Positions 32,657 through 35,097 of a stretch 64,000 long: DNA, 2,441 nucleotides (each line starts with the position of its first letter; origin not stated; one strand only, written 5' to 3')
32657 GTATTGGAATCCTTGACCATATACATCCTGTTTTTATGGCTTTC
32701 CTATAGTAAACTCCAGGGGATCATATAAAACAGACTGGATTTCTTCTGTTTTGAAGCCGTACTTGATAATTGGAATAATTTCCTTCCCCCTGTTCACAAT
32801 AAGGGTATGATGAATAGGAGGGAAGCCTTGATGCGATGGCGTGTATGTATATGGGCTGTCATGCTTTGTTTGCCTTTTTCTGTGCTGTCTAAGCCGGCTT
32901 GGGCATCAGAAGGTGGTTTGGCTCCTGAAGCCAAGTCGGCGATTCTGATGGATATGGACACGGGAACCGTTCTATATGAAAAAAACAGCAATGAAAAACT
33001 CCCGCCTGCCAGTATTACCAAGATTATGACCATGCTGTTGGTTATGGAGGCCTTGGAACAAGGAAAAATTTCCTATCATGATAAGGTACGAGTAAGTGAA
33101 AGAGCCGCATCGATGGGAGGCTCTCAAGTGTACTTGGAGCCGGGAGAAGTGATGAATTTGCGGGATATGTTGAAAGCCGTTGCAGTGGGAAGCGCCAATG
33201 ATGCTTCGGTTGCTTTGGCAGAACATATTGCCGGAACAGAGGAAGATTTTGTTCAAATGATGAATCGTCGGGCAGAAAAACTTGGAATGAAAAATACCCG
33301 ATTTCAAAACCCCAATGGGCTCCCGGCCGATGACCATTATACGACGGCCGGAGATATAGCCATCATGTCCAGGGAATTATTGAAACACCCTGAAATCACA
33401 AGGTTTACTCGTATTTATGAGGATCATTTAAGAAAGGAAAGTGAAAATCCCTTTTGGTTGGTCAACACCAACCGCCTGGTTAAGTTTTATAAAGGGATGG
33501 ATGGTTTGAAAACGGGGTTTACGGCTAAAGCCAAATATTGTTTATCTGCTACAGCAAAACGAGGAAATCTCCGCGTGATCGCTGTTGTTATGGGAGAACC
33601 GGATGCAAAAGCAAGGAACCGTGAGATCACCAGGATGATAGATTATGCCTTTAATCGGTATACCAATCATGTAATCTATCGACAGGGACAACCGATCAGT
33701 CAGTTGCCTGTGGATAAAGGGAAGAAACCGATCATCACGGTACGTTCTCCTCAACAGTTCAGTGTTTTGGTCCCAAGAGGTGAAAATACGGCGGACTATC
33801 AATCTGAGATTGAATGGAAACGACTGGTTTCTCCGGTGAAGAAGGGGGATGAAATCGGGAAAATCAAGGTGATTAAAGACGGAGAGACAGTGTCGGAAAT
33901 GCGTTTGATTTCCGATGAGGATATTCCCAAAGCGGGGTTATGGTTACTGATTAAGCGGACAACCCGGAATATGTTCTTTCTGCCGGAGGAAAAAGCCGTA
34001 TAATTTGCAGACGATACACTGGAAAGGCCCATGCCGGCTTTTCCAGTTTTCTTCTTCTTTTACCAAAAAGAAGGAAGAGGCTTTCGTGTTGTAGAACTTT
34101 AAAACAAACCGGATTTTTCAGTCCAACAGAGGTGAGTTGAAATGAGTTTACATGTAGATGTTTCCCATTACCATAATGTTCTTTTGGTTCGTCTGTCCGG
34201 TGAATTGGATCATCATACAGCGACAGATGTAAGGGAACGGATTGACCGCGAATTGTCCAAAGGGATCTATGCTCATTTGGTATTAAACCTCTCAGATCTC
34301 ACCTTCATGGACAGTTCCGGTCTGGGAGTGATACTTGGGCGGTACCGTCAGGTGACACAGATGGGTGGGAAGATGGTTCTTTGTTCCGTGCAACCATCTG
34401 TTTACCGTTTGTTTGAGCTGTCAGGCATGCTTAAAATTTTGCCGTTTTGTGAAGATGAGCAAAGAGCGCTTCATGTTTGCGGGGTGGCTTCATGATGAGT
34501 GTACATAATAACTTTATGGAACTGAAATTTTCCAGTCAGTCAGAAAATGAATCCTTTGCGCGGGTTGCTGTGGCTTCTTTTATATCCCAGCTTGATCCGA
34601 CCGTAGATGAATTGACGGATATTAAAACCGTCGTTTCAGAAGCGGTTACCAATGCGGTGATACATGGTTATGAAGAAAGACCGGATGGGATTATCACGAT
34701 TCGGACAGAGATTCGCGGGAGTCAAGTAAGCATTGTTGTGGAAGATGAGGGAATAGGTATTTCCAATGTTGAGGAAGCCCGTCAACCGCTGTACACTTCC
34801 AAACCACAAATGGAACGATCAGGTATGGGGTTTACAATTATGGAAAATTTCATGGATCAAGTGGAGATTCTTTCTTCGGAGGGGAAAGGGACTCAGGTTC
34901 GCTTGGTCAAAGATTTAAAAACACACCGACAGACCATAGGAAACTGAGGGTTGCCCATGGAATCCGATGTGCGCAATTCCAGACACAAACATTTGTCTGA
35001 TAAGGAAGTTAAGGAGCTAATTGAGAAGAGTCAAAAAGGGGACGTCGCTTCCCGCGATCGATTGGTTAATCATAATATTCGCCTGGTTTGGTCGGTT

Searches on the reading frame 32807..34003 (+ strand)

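Call 57: search_protein_families(library=pfam, proteins=[window:32807-34003:+], max_evalue=0.00001)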
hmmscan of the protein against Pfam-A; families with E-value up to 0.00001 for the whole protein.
window:32807-34003:+ (398 aa): 3 families
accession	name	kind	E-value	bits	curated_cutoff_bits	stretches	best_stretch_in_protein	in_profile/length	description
PF00768.25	Peptidase_S11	-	3.1e-83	279.4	27.6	1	41-264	11-237/239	D-alanyl-D-alanine carboxypeptidase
PF13354.11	Beta-lactamase2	-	1.1e-16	61.3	22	1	47-192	4-147/214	Beta-lactamase enzyme family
PF07943.18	PBP5_C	-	3.1e-15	56.6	21.2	1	285-375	1-91/91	Penicillin-binding protein 5, C-terminal domain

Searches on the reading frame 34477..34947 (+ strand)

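Call 57: search_protein_families(library=pfam, proteins=[window:34477-34947:+], max_evalue=0.00001)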
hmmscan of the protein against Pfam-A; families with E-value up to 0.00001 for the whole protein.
window:34477-34947:+ (156 aa): 2 families
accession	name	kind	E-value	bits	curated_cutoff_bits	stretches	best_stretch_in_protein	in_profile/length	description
PF13581.12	HATPase_c_2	-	9.8e-25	87.5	27.4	1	18-145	1-127/127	Histidine kinase-like ATPase domain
PF02518.31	HATPase_c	-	1.4e-14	54.9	26.4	1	47-147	4-109/111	Histidine kinase-, DNA gyrase B-, and HSP90-like ATPase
